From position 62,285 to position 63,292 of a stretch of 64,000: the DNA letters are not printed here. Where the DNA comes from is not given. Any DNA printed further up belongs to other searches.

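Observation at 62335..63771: AT-rich two-gene islet (EEP-family nuclease plus GIY-YIG-like protein) after rtcB, demarcated by a strong hairpin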

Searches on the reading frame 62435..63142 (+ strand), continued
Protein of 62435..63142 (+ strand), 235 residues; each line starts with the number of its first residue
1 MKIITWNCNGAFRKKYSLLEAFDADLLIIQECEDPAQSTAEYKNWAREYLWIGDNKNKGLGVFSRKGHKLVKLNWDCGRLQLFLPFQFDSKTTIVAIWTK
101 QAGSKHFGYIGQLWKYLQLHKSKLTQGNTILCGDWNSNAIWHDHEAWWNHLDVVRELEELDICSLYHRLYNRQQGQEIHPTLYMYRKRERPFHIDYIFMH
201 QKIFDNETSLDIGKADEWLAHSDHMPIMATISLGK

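Call 42: search_dna_similar(query=window:62435-63142:+, collection=phages, mode=protein, max_evalue=1e-10, max_rows=15)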
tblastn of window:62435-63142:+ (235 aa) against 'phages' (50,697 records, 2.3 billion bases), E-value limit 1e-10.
No match.

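Call 43: get_annotated_region(hit=H1, flank=5000)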
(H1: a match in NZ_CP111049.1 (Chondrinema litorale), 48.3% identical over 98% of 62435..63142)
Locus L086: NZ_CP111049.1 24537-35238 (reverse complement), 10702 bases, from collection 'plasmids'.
description: Chondrinema litorale strain WSW3-B12 plasmid unnamed7, complete sequence
organism: Chondrinema litorale (NCBI taxid 2994555)
taxonomy: Bacteria; Bacteroidota; Cytophagia; Cytophagales; Flammeovirgaceae; Chondrinema; Chondrinema litorale
host: -; source: Seaweed,red alga; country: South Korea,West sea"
typing (MOB-suite, as given by PLSDB): non-mobilizable
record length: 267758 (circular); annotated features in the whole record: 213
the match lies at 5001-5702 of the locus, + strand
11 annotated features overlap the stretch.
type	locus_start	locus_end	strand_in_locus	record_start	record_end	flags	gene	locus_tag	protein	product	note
CDS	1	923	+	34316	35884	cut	-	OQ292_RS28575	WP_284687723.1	RagB/SusD family nutrient uptake outer membrane protein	-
CDS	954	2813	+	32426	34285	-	-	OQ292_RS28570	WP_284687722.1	SusF/SusE family outer membrane protein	-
CDS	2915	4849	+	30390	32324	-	-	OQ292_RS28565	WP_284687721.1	glycoside hydrolase family 13 protein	-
CDS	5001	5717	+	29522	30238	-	-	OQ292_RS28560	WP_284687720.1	endonuclease/exonuclease/phosphatase family protein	-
CDS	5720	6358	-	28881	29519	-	-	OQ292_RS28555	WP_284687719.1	CPBP family intramembrane glutamic endopeptidase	GO:0071586 - CAAX-box protein processing [Evidence IEA]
CDS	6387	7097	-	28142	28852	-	-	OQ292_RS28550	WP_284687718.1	hypothetical protein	-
CDS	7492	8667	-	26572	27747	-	-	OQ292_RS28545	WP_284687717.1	hypothetical protein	-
CDS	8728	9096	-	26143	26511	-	-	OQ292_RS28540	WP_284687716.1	DUF1801 domain-containing protein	-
CDS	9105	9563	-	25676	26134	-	-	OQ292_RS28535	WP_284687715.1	GyrI-like domain-containing protein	-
CDS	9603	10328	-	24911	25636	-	-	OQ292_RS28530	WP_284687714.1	YafY family protein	-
CDS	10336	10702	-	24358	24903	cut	-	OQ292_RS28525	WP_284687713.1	hypothetical protein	-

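Call 44: get_annotated_region(hit=H4, flank=5000)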
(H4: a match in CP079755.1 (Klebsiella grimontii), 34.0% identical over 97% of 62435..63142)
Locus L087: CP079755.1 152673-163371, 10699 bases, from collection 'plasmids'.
description: Klebsiella grimontii strain NY3 plasmid pNY3A, complete sequence
organism: Klebsiella grimontii (NCBI taxid 2058152)
taxonomy: Bacteria; Pseudomonadota; Gammaproteobacteria; Enterobacterales; Enterobacteriaceae; Klebsiella; Klebsiella grimontii
host: -; source: cell culture,urine; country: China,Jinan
typing (MOB-suite, as given by PLSDB): mobilizable; replicon rep_cluster_164; relaxase MOBP
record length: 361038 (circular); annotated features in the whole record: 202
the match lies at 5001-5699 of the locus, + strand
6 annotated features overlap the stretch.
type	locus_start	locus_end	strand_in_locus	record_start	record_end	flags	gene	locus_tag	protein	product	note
CDS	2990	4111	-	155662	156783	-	tnpB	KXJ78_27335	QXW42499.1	IS200/IS605 family element transposase accessory protein TnpB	-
CDS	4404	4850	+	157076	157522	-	-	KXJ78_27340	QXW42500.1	hypothetical protein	-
CDS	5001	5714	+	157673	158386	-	-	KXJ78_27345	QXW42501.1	endonuclease/exonuclease/phosphatase family protein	-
CDS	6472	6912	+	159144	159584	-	-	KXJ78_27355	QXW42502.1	hypothetical protein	-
CDS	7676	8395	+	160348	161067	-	-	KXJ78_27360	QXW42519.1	hypothetical protein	-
CDS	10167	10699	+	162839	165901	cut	-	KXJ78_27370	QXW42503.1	DEAD/DEAH box helicase family protein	-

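Call 45: get_annotated_region(hit=H2, flank=5000)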
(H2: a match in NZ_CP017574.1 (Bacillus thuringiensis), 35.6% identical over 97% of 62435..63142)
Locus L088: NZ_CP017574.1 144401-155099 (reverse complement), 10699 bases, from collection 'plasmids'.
description: Bacillus thuringiensis strain SCG04-02 plasmid PSCG364, complete sequence
organism: Bacillus thuringiensis (NCBI taxid 1428)
taxonomy: Bacteria; Bacillota; Bacilli; Bacillales; Bacillaceae; Bacillus; Bacillus thuringiensis
host: -; source: whole organism,soil; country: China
typing (MOB-suite, as given by PLSDB): non-mobilizable; replicon rep_cluster_125,rep_cluster_164
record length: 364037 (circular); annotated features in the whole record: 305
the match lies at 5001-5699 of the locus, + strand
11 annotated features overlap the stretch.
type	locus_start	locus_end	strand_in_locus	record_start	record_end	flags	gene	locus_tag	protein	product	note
CDS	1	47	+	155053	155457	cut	tnpA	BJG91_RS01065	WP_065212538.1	IS200/IS605 family transposase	-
CDS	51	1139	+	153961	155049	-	tnpB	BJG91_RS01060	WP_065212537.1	IS200/IS605 family element RNA-guided endonuclease TnpB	-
CDS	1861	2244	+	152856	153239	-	-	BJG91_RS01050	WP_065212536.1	hypothetical protein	-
CDS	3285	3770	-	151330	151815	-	-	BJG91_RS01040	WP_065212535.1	hypothetical protein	-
CDS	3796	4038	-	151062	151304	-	-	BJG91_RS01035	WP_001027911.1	helix-turn-helix domain-containing protein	-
CDS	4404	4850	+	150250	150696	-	-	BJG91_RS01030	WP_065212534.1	hypothetical protein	-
CDS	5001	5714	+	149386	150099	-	-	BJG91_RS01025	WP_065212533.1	endonuclease/exonuclease/phosphatase family protein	-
CDS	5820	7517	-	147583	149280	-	-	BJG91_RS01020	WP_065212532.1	hypothetical protein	-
CDS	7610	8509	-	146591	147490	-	-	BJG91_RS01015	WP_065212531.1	GIY-YIG nuclease family protein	-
CDS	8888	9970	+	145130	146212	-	-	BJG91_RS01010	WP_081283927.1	DUF6094 domain-containing protein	-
CDS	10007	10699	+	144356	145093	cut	-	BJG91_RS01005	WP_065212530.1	hypothetical protein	-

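Call 67: find_encoding_contigs(protein=P0124, flank=4000, max_places=2)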
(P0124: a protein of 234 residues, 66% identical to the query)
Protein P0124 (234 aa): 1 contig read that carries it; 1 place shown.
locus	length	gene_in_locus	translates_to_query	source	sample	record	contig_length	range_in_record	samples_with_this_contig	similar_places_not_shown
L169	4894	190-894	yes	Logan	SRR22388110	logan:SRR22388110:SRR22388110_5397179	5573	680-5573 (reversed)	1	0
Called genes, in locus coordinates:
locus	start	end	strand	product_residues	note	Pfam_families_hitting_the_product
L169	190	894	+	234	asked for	PF03372:Exo_endo_phos (weak)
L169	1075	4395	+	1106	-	-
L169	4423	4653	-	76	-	PF13683:rve_3, PF13333:rve_2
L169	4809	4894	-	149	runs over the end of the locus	PF13276:HTH_21, PF00665:rve (faint)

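Call 68: find_encoding_contigs(protein=P0126, flank=4000, max_places=2)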
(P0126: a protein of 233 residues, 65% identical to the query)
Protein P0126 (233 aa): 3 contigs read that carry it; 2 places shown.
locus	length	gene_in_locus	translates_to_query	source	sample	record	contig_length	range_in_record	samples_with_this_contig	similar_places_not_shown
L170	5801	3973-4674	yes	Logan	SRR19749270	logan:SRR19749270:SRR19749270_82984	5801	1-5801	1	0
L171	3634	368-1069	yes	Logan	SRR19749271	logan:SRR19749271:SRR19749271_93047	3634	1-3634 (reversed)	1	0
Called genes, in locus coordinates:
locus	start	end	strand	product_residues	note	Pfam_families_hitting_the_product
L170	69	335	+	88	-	-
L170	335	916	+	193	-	PF06736:TMEM175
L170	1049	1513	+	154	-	-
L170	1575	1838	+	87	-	-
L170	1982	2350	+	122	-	-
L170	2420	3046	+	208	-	PF04299:FMN_bind_2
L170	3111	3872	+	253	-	PF04116:FA_hydroxylase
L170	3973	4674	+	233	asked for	PF03372:Exo_endo_phos (faint)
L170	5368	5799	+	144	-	?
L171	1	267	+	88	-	?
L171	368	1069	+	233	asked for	PF03372:Exo_endo_phos (faint)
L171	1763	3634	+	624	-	?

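Call 102: predict_structure(alignment_id=A8)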
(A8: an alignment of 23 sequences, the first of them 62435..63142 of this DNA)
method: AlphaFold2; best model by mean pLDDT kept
length: 235 residues; sequences in the alignment: 23
mean_pLDDT: 90.5   pTM: 0.90
mean pLDDT of the five models: 90.5, 90.4, 89.7, 88.1, 86.0
residues with pLDDT >= 90: 173; 70-90: 41; 50-70: 20; < 50: 1
segments of 3 or more residues with pLDDT < 50: none
pLDDT, mean of each block of 10 residues (from residue 1): 96 94 96 96 96 93 96 92 94 93 69 90 92 81 66 89 95 89 94 93 92 96 97 75
secondary structure, 60 per line:
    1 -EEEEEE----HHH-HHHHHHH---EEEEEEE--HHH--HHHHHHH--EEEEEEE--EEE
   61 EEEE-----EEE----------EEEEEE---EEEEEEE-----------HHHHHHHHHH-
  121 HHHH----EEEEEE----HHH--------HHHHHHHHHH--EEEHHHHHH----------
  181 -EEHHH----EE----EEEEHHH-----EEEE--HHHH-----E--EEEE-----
elements in order: E2-7 H16-22 E26-32 H40-46 E49-55 E58-64 E70-72 E83-88 E92-98 H110-119 H121-124 E129-134 H150-159 E162-164 H165-170 E197-200 E209-212 H215-218 E227-230

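Call 106: find_related_loci(query=A8, collection=viral_contigs, flank=4000)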
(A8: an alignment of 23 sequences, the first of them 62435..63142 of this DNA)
Query A8 (235 aa) in viral_contigs; peptide patterns used: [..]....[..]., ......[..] (x = any residue, [..] = any of these).
15 stretches matched a pattern; 4 encode a relative of the query (tblastn E <= 1e-3); 4 distinct loci.
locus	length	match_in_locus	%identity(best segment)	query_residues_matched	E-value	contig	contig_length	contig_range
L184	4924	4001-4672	42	1-232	6e-58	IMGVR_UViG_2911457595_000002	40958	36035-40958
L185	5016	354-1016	41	1-232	2e-54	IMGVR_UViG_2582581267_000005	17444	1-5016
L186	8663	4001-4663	41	1-232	2e-54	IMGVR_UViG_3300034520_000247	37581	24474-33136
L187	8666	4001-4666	32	1-227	4e-35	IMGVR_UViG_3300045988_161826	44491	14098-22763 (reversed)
